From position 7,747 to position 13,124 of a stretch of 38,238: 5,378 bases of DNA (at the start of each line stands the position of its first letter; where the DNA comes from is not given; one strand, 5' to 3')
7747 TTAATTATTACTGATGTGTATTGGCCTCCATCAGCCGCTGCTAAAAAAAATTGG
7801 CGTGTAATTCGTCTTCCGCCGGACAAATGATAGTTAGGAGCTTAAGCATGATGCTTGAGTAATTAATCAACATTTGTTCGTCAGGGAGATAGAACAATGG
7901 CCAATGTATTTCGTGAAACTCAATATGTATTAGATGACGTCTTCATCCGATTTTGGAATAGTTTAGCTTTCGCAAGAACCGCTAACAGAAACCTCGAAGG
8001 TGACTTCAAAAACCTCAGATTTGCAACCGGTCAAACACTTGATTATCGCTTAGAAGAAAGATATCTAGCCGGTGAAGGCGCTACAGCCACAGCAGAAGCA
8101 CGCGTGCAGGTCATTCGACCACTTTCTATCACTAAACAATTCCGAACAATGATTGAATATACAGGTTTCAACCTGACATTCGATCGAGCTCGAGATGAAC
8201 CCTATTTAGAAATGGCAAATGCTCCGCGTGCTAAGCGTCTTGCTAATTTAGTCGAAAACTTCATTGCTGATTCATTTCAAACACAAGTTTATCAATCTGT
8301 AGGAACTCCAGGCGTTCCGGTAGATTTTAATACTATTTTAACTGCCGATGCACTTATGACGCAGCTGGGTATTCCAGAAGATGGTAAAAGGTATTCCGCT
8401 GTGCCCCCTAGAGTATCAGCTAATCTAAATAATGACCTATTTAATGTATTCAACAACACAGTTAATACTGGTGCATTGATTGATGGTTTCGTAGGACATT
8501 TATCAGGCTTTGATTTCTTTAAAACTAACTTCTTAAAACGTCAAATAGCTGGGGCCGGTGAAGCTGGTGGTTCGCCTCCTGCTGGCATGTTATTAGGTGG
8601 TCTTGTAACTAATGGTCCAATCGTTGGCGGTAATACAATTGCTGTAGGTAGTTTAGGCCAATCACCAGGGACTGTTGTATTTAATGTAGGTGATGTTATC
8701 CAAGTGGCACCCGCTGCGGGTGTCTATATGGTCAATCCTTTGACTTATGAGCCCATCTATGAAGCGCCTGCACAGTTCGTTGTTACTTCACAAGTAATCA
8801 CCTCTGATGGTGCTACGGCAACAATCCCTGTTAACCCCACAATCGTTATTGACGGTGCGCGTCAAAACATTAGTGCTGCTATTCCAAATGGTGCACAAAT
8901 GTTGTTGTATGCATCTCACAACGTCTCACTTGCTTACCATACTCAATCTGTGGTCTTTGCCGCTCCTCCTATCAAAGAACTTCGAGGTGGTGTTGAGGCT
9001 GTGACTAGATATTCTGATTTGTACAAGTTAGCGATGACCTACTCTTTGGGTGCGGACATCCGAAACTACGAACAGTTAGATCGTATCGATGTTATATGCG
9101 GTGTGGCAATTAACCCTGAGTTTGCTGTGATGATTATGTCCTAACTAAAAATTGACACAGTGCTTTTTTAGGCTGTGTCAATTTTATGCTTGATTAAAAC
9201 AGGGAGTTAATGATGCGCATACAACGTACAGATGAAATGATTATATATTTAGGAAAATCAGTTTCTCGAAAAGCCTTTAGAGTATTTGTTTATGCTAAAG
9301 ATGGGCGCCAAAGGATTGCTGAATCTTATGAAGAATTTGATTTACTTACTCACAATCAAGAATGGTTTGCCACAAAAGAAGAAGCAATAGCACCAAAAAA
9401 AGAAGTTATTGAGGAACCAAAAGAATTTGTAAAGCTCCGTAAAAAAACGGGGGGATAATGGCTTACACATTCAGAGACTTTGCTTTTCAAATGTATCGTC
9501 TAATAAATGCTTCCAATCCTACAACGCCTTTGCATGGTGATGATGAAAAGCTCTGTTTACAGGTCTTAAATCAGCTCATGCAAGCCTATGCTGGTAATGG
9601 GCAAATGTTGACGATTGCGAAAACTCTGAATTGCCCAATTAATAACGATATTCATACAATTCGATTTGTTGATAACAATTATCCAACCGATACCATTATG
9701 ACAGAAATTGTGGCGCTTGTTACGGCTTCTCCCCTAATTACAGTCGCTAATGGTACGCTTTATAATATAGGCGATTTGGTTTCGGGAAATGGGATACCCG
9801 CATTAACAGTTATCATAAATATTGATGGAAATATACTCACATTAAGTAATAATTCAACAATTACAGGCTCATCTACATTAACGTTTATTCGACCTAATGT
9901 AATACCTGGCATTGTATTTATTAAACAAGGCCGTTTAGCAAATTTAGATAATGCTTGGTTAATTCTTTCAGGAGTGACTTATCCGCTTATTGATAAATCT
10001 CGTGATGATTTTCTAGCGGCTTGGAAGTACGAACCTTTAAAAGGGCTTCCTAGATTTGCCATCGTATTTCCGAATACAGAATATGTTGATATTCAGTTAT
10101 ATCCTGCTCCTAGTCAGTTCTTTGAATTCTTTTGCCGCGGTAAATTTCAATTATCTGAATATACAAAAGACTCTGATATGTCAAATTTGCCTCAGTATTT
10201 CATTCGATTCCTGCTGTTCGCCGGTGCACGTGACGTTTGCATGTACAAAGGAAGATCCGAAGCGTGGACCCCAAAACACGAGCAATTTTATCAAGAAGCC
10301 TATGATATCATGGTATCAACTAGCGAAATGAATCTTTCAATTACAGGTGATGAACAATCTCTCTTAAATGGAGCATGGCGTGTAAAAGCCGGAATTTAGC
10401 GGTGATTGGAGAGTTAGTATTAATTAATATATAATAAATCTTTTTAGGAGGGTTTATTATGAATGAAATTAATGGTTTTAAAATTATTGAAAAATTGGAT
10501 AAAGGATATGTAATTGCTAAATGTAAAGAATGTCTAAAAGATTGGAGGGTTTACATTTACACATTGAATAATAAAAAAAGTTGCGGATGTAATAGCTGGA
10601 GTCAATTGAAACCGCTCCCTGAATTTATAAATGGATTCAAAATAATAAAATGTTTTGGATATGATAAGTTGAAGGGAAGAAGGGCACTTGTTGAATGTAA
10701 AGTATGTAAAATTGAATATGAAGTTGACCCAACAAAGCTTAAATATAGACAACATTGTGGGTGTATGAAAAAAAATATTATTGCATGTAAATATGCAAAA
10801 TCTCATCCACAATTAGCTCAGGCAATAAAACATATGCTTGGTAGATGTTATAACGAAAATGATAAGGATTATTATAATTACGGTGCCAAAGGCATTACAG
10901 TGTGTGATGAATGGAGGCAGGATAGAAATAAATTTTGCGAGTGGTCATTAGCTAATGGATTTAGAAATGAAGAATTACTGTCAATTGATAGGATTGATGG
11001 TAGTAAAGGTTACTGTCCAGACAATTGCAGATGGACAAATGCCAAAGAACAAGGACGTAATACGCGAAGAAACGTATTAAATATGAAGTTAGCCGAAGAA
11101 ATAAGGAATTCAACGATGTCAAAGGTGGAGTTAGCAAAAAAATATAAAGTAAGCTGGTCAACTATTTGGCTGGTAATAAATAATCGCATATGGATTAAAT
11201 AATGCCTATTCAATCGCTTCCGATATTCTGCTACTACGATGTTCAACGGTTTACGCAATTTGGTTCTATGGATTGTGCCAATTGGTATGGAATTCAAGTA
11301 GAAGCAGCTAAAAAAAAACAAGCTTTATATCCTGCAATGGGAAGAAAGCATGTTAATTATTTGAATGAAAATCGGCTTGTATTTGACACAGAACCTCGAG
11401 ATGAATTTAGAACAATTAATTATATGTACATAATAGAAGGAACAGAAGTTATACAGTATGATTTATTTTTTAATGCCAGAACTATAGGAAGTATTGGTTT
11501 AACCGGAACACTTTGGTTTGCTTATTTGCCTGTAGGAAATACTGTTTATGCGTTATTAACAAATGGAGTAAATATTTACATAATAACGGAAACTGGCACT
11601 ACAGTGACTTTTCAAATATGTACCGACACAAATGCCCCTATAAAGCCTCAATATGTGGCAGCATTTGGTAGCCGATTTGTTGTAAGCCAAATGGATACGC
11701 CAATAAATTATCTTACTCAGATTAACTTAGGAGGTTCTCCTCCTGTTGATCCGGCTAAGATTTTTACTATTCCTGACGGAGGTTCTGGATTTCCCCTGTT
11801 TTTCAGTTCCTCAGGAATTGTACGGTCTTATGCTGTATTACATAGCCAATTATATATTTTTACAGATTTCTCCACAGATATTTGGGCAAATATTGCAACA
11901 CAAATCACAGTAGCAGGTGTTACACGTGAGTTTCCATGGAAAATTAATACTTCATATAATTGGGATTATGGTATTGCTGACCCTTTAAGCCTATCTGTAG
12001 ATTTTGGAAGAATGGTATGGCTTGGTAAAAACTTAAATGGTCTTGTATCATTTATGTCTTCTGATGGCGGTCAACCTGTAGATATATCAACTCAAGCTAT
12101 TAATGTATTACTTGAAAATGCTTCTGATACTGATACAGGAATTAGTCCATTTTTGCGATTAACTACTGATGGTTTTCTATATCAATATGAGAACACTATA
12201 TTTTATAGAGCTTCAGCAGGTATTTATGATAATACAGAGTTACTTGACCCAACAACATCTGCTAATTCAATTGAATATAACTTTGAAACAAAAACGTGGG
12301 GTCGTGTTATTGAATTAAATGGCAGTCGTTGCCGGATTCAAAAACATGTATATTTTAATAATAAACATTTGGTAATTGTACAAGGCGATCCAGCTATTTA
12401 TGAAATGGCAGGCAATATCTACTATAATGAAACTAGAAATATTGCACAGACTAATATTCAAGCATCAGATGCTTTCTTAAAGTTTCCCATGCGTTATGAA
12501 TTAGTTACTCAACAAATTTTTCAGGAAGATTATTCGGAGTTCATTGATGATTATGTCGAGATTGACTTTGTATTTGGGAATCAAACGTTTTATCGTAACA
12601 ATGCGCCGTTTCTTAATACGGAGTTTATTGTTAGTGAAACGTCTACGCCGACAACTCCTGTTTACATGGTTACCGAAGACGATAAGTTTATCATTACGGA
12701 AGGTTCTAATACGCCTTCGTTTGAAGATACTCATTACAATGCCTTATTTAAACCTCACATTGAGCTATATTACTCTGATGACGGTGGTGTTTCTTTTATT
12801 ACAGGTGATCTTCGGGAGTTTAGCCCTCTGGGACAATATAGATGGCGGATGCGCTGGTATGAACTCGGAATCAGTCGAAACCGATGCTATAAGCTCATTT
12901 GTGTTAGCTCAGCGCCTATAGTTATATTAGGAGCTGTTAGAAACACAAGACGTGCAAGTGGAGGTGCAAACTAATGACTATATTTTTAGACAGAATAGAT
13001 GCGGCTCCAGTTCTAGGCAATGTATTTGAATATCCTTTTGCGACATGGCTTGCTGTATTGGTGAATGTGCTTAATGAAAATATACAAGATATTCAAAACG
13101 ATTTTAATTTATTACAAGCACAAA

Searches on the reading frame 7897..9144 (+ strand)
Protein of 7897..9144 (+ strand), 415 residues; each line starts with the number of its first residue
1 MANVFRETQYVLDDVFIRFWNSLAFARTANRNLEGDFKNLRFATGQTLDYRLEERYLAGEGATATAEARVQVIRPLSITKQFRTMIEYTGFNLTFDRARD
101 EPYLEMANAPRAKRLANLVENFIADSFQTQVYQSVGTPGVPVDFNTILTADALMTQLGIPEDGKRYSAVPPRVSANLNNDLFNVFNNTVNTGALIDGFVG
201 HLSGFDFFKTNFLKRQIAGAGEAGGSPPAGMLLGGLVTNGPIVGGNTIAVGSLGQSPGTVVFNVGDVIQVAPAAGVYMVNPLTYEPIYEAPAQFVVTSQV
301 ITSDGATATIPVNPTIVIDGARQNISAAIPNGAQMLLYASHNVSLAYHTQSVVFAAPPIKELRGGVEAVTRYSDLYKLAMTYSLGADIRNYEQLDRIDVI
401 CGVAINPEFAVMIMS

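Call 9: search_protein_families(library=phrogs, proteins=[window:7897-9144:+], max_evalue=0.001)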
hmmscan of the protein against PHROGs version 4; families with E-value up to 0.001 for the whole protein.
window:7897-9144:+ (415 aa): 2 families
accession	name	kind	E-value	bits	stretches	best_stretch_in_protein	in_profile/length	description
phrog_283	-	head and packaging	1.3e-36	127.8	1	1-414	1-382/385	major head protein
phrog_267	-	head and packaging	2.7e-06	27.8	1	146-237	192-266/410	major head protein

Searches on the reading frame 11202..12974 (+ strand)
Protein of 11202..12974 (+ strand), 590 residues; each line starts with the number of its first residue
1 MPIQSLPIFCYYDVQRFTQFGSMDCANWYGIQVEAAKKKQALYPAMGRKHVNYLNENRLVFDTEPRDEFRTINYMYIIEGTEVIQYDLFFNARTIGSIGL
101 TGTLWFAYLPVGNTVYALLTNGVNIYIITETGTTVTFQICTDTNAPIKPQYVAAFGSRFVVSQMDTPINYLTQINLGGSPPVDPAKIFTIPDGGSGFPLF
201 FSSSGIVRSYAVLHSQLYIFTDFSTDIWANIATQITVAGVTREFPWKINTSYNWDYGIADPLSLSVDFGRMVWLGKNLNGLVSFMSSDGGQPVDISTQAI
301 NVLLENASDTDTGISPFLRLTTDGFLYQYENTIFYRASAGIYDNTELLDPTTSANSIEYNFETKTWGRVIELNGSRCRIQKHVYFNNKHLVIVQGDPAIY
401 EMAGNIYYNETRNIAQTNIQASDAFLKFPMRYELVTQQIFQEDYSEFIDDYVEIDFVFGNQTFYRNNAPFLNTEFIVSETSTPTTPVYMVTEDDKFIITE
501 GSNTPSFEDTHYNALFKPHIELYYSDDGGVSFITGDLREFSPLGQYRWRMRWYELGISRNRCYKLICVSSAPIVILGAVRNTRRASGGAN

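Call 9: search_protein_families(library=phrogs, proteins=[window:11202-12974:+], max_evalue=0.001)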
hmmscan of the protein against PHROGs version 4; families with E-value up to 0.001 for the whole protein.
window:11202-12974:+ (590 aa): 1 family
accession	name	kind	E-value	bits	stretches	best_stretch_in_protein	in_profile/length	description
phrog_578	-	connector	2.5e-21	76.7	2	210-407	192-362/486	head closure Hc3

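Call 90: search_protein_families(library=pfam, proteins=[window:11202-12974:+], max_evalue=0.01)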
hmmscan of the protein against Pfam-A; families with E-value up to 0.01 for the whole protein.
window:11202-12974:+ (590 aa): 0 families
